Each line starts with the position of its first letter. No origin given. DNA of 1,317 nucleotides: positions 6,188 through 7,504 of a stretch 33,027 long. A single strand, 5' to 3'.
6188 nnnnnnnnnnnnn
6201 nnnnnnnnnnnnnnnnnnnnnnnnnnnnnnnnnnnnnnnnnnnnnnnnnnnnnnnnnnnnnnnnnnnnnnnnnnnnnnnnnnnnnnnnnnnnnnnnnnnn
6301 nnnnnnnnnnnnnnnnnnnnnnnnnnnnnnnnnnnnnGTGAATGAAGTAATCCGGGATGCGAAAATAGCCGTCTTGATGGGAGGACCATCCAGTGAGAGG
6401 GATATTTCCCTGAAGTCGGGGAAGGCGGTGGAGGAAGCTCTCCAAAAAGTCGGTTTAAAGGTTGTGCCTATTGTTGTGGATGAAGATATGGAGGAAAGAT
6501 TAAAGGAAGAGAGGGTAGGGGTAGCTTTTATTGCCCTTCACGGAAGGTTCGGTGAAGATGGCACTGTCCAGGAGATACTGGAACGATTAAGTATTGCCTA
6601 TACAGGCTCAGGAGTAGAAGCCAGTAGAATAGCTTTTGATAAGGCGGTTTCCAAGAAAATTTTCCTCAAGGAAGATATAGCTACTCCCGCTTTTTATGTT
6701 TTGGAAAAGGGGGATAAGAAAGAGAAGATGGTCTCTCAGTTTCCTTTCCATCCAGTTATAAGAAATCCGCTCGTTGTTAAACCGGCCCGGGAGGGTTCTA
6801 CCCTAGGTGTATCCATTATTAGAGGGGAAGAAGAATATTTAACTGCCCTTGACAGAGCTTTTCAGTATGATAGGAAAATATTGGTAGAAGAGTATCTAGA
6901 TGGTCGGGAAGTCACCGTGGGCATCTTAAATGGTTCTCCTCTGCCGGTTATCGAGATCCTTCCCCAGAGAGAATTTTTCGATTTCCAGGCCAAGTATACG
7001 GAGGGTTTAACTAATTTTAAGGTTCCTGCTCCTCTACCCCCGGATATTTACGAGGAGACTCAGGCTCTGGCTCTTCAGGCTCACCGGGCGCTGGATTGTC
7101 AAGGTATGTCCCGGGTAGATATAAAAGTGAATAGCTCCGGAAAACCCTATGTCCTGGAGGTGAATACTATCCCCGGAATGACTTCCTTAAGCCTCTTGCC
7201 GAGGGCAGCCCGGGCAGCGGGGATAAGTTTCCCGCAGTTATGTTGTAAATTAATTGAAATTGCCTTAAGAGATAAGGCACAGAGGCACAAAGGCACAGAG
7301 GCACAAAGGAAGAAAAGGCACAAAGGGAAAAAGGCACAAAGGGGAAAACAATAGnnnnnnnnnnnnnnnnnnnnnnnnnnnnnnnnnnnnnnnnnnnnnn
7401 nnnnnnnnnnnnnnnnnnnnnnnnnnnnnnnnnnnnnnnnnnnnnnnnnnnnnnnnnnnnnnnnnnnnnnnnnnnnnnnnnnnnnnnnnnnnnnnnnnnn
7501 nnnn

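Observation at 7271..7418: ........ element: a dispersed palindromic element of about 120-150 bp with a conserved loop core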

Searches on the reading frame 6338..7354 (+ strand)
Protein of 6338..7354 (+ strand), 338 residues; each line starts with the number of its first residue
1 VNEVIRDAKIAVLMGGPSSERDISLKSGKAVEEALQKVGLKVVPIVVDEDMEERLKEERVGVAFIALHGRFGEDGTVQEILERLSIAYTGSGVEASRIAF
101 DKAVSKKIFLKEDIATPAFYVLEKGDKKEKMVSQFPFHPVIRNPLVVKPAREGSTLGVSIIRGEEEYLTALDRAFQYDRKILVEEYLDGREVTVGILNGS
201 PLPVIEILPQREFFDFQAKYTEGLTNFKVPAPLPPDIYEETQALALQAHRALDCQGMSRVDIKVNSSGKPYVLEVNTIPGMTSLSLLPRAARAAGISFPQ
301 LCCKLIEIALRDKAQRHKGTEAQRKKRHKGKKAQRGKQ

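Call 13: search_protein_families(library=pfam, proteins=[window:6338-7354:+])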
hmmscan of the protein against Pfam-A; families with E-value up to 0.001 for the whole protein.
window:6338-7354:+ (338 aa): 10 families
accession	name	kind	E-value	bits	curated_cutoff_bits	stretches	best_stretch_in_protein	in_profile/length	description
PF07478.18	Dala_Dala_lig_C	-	2.1e-56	191.1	24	1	111-307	4-204/204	D-ala D-ala ligase C-terminus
PF01820.27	Dala_Dala_lig_N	-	5.6e-21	75.7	34.6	2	54-91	84-121/121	D-ala D-ala ligase N-terminus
PF08443.16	RimK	-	7.3e-08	32.7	21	1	100-284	2-172/188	RimK-like ATP-grasp domain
PF02655.19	ATP-grasp_3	-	1.8e-07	31.8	23.2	1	104-277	6-155/160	ATP-grasp domain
PF13535.11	ATP-grasp_4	-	1.1e-06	28.8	27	1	142-278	2-151/160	ATP-grasp domain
PF14397.11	ATPgrasp_ST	-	1.2e-06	28.4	31.4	1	224-283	207-260/278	Sugar-transfer associated ATP-grasp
PF01071.24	GARS_A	-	1.4e-06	28.7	27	1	101-196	2-98/194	Phosphoribosylglycinamide synthetase, ATP-grasp (A) domain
PF02222.28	ATP-grasp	-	5.8e-06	26.5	27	1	111-261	5-146/179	ATP-grasp domain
PF02786.22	CPSase_L_D2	-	6.1e-06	26.3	19.8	1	140-277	36-178/211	Carbamoyl-phosphate synthase L chain, ATP binding domain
PF15632.11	ATPgrasp_Ter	-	0.00077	19.7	29.1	0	241-306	49-108/131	ATP-grasp in the biosynthetic pathway with Ter operon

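Call 41: find_homologous_proteins(query=window:6338-7354:+, max_evalue=1e-40)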
Query window:6338-7354:+ (338 aa): 7941 proteins with E <= 1e-40 among 8000 candidates; the best 120 are listed.
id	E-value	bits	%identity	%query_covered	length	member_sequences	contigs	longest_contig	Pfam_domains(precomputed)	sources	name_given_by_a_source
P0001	1.3e-216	736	100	100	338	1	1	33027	PF01820.28,PF13535.12,PF14397.12,PF02786.23,PF02222.28,PF08443.17,PF02655.20,PF01071.25,PF07478.19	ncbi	-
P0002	7.8e-167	572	79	96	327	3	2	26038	PF01820.28,PF13535.12,PF02786.23,PF08443.17,PF02655.20,PF07478.19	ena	-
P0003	3.0e-162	557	81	93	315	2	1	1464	PF01820.28,PF13535.12,PF02786.23,PF08443.17,PF02655.20,PF07478.19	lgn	-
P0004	6.1e-161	553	77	95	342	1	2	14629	PF01820.28,PF13535.12,PF02786.23,PF02222.28,PF08443.17,PF02655.20,PF01071.25,PF07478.19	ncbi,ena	-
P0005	1.8e-158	545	77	95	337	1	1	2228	PF01820.28,PF13535.12,PF02786.23,PF02222.28,PF08443.17,PF02655.20,PF07478.19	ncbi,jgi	-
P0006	1.1e-153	529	77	91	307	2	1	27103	PF01820.28,PF13535.12,PF02786.23,PF02222.28,PF08443.17,PF02655.20,PF07478.19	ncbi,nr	ncbi:MAG: D-alanine--D-alanine ligase [Nitrospirae bacterium]|nr:D-alanine--D-alanine ligase [Nitros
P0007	2.9e-152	525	77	92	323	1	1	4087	PF01820.28,PF13535.12,PF02786.23,PF08443.17,PF02655.20,PF01071.25,PF07478.19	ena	-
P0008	1.5e-151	522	76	91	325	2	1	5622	PF01820.28,PF13535.12,PF02786.23,PF08443.17,PF02655.20,PF07478.19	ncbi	-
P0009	1.5e-150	519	76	92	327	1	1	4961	PF01820.28,PF13535.12,PF02786.23,PF02655.20,PF07478.19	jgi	jgi:D-alanine-D-alanine ligase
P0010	1.2e-137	477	67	95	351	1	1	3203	PF01820.28,PF13535.12,PF02786.23,PF02222.28,PF08443.17,PF02655.20,PF01071.25,PF07478.19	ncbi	-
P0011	1.4e-134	467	68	92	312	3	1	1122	PF01820.28,PF13535.12,PF14397.12,PF02786.23,PF02222.28,PF08443.17,PF02655.20,PF01071.25,PF07478.19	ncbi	-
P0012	7.9e-132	457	68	93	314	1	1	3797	PF01820.28,PF13535.12,PF02786.23,PF02222.28,PF08443.17,PF02655.20,PF01071.25,PF07478.19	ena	-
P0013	1.1e-130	454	69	89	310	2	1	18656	PF01820.28,PF13535.12,PF14397.12,PF02786.23,PF08443.17,PF02655.20,PF07478.19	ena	-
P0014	1.7e-130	453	66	93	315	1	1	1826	PF01820.28,PF13535.12,PF14397.12,PF02786.23,PF02222.28,PF08443.17,PF02655.20,PF07478.19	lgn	-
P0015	1.1e-121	424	81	69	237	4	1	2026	PF13535.12,PF14397.12,PF02786.23,PF08443.17,PF02655.20,PF07478.19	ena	-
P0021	2.8e-102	360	54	94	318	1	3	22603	PF01820.28,PF13535.12,PF02786.23,PF02222.28,PF02655.20,PF07478.19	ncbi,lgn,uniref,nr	ncbi:D-alanine--D-alanine ligase [candidate division NPL-UPA2 bacterium Unc8]|uniref:D-alanine--D-al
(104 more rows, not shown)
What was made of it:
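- Tried and rejected: The window is the entire NCBI contig (call 41).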

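Call 42: find_encoding_contigs(protein=P0002, flank=10000, max_places=3)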
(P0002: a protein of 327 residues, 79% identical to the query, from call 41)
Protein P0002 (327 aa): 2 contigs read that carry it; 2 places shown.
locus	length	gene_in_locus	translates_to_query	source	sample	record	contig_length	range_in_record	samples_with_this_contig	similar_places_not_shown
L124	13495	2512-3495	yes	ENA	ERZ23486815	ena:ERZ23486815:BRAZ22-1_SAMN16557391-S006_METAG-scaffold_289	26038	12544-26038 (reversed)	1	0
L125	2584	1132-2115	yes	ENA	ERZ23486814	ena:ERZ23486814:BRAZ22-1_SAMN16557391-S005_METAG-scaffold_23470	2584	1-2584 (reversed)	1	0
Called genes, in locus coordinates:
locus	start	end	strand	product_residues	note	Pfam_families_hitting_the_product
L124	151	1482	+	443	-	PF01225:Mur_ligase, PF08245:Mur_ligase_M, PF02875:Mur_ligase_C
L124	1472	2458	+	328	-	PF01565:FAD_binding_4, PF02873:MurB_C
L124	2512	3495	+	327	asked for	PF01820:Dala_Dala_lig_N, PF02655:ATP-grasp_3 (weak), PF02786:CPSase_L_D2 (weak), PF08443:RimK (faint), PF07478:Dala_Dala_lig_C, PF13535:ATP-grasp_4 (faint)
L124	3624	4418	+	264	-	PF08478:POTRA_1, PF03799:FtsQ_DivIB_C (weak)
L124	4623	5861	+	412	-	PF14450:FtsA (weak), PF02491:SHS2_FTSA, PF06277:EutA (weak), PF06723:MreB_Mbl, PF14450:FtsA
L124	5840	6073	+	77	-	-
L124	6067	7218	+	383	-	PF00091:Tubulin, PF12327:FtsZ_C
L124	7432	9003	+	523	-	PF19864:Radical_SAM_N2, PF04055:Radical_SAM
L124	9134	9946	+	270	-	PF02578:Cu-oxidase_4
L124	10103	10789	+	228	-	PF10502:Peptidase_S26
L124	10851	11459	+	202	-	PF01025:GrpE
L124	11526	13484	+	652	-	PF00012:HSP70, PF06723:MreB_Mbl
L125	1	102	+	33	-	?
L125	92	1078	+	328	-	PF01565:FAD_binding_4, PF02873:MurB_C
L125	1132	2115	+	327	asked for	PF01820:Dala_Dala_lig_N, PF02655:ATP-grasp_3 (weak), PF02786:CPSase_L_D2 (weak), PF08443:RimK (faint), PF07478:Dala_Dala_lig_C, PF13535:ATP-grasp_4 (faint)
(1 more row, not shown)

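Call 43: find_encoding_contigs(protein=P0004, flank=10000, max_places=3)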
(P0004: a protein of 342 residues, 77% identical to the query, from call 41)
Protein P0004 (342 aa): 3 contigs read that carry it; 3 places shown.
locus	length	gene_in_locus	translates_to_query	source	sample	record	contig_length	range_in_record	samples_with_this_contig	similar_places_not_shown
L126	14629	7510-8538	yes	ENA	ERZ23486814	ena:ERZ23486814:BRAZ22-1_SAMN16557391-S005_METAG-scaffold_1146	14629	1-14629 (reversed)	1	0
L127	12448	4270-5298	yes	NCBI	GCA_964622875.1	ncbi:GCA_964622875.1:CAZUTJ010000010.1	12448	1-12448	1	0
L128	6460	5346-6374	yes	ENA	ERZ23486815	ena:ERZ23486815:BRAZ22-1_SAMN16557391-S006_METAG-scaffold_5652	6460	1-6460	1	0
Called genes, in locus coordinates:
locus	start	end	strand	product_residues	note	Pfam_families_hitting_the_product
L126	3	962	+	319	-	?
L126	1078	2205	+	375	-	PF13439:Glyco_transf_4, PF13579:Glyco_trans_4_4 (faint), PF00534:Glycos_transf_1, PF13692:Glyco_trans_1_4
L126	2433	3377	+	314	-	PF04041:Glyco_hydro_130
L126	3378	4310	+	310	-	PF04041:Glyco_hydro_130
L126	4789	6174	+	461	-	PF01225:Mur_ligase, PF08245:Mur_ligase_M, PF02875:Mur_ligase_C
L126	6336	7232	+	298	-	PF01565:FAD_binding_4, PF02873:MurB_C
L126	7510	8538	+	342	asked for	PF01820:Dala_Dala_lig_N, PF02655:ATP-grasp_3 (weak), PF08443:RimK (faint), PF01071:GARS_A (weak), PF02222:ATP-grasp (weak), PF02786:CPSase_L_D2, PF07478:Dala_Dala_lig_C, PF13535:ATP-grasp_4 (weak)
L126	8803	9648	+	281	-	PF08478:POTRA_1, PF03799:FtsQ_DivIB_C (weak)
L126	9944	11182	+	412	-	PF02491:SHS2_FTSA, PF06277:EutA (weak), PF06723:MreB_Mbl, PF14450:FtsA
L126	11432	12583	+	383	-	PF00091:Tubulin, PF12327:FtsZ_C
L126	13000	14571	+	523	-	PF19864:Radical_SAM_N2, PF04055:Radical_SAM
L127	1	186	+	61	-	?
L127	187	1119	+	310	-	PF04041:Glyco_hydro_130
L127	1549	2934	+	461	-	PF01225:Mur_ligase, PF08245:Mur_ligase_M, PF02875:Mur_ligase_C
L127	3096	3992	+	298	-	PF01565:FAD_binding_4, PF02873:MurB_C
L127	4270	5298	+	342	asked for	PF01820:Dala_Dala_lig_N, PF02655:ATP-grasp_3 (weak), PF08443:RimK (faint), PF01071:GARS_A (weak), PF02222:ATP-grasp (weak), PF02786:CPSase_L_D2, PF07478:Dala_Dala_lig_C, PF13535:ATP-grasp_4 (weak)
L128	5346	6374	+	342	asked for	PF01820:Dala_Dala_lig_N, PF02655:ATP-grasp_3 (weak), PF08443:RimK (faint), PF01071:GARS_A (weak), PF02222:ATP-grasp (weak), PF02786:CPSase_L_D2, PF07478:Dala_Dala_lig_C, PF13535:ATP-grasp_4 (weak)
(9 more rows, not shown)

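Call 44: find_encoding_contigs(protein=P0006, flank=10000, max_places=3)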
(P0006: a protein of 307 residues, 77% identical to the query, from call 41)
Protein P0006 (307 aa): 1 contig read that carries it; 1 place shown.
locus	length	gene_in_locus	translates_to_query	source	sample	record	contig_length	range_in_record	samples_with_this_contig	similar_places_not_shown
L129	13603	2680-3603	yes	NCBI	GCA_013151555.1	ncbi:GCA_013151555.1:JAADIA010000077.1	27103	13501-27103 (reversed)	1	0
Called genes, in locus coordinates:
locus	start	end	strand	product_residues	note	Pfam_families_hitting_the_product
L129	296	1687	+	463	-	PF01225:Mur_ligase, PF08245:Mur_ligase_M, PF02875:Mur_ligase_C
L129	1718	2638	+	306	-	PF01565:FAD_binding_4, PF02873:MurB_C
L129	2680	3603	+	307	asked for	PF01820:Dala_Dala_lig_N, PF02655:ATP-grasp_3, PF08443:RimK, PF02222:ATP-grasp (weak), PF07478:Dala_Dala_lig_C, PF02786:CPSase_L_D2 (weak), PF13535:ATP-grasp_4 (weak)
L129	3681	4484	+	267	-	PF08478:POTRA_1, PF03799:FtsQ_DivIB_C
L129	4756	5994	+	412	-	PF14450:FtsA (weak), PF02491:SHS2_FTSA, PF06277:EutA (weak), PF06723:MreB_Mbl, PF14450:FtsA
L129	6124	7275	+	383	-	PF00091:Tubulin, PF12327:FtsZ_C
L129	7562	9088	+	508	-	PF19864:Radical_SAM_N2, PF04055:Radical_SAM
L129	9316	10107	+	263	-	PF02578:Cu-oxidase_4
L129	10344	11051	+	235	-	PF10502:Peptidase_S26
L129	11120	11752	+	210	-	PF01025:GrpE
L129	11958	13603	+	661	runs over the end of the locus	PF00012:HSP70, PF06723:MreB_Mbl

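Call 75: find_encoding_contigs(protein=P0021, flank=6000, max_places=1)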
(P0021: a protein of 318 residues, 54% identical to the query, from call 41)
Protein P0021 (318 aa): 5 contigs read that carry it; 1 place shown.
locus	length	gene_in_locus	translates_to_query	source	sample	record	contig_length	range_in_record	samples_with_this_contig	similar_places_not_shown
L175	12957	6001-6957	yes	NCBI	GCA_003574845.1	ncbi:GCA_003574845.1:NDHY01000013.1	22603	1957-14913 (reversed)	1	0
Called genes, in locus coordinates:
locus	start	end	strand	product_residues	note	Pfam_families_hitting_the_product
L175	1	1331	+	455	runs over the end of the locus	PF21799:MurD-like_N, PF08245:Mur_ligase_M, PF02875:Mur_ligase_C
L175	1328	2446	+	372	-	PF01098:FTSW_RODA_SPOVE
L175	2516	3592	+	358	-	PF03033:Glyco_transf_28, PF04101:Glyco_tran_28_C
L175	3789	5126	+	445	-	PF01225:Mur_ligase, PF08245:Mur_ligase_M, PF02875:Mur_ligase_C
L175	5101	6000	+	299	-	PF01565:FAD_binding_4, PF02873:MurB_C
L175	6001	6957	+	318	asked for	PF01820:Dala_Dala_lig_N, PF13535:ATP-grasp_4 (faint), PF01820:Dala_Dala_lig_N, PF02655:ATP-grasp_3, PF02786:CPSase_L_D2, PF02222:ATP-grasp, PF07478:Dala_Dala_lig_C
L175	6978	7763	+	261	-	PF08478:POTRA_1, PF03799:FtsQ_DivIB_C (weak)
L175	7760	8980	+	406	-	PF11104:PilM_2 (faint), PF02491:SHS2_FTSA, PF06277:EutA (weak), PF06723:MreB_Mbl, PF14450:FtsA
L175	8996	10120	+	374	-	PF00091:Tubulin, PF12327:FtsZ_C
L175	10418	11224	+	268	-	PF04060:FeS, PF12838:Fer4_7 (weak), PF13187:Fer4_9 (weak), PF14697:Fer4_21 (weak), PF12837:Fer4_6 (weak), PF13237:Fer4_10, PF12838:Fer4_7, PF13187:Fer4_9, +9 more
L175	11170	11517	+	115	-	PF14209:DUF4321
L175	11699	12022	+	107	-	-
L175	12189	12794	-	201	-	PF21176:RecR_HhH, PF02132:RecR_ZnF, PF01751:Toprim, PF13662:Toprim_4, PF21175:RecR_C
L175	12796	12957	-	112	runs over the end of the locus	PF02575:YbaB_DNA_bd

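Call 76: find_encoding_contigs(protein=P0013, flank=6000, max_places=1)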
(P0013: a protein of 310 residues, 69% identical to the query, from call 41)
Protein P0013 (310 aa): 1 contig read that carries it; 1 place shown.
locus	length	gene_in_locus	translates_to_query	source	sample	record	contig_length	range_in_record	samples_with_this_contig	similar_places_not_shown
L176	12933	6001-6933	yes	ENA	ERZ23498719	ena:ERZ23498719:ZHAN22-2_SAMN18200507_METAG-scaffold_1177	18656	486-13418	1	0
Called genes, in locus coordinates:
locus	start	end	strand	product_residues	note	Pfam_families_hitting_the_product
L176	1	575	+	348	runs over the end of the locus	PF04041:Glyco_hydro_130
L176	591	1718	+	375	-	PF13439:Glyco_transf_4, PF00534:Glycos_transf_1, PF13692:Glyco_trans_1_4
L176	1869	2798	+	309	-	PF04041:Glyco_hydro_130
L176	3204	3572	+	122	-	PF04041:Glyco_hydro_130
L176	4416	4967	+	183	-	PF02875:Mur_ligase_C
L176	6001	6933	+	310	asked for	PF01820:Dala_Dala_lig_N, PF02655:ATP-grasp_3, PF08443:RimK (weak), PF14397:ATPgrasp_ST (faint), PF07478:Dala_Dala_lig_C, PF02786:CPSase_L_D2, PF13535:ATP-grasp_4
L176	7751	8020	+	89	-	-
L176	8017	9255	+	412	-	PF11104:PilM_2 (faint), PF02491:SHS2_FTSA, PF06277:EutA, PF06723:MreB_Mbl, PF14450:FtsA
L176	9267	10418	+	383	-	PF00091:Tubulin, PF12327:FtsZ_C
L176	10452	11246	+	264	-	PF02578:Cu-oxidase_4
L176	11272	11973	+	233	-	PF18306:LDcluster4, PF03641:Lysine_decarbox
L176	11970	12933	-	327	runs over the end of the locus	-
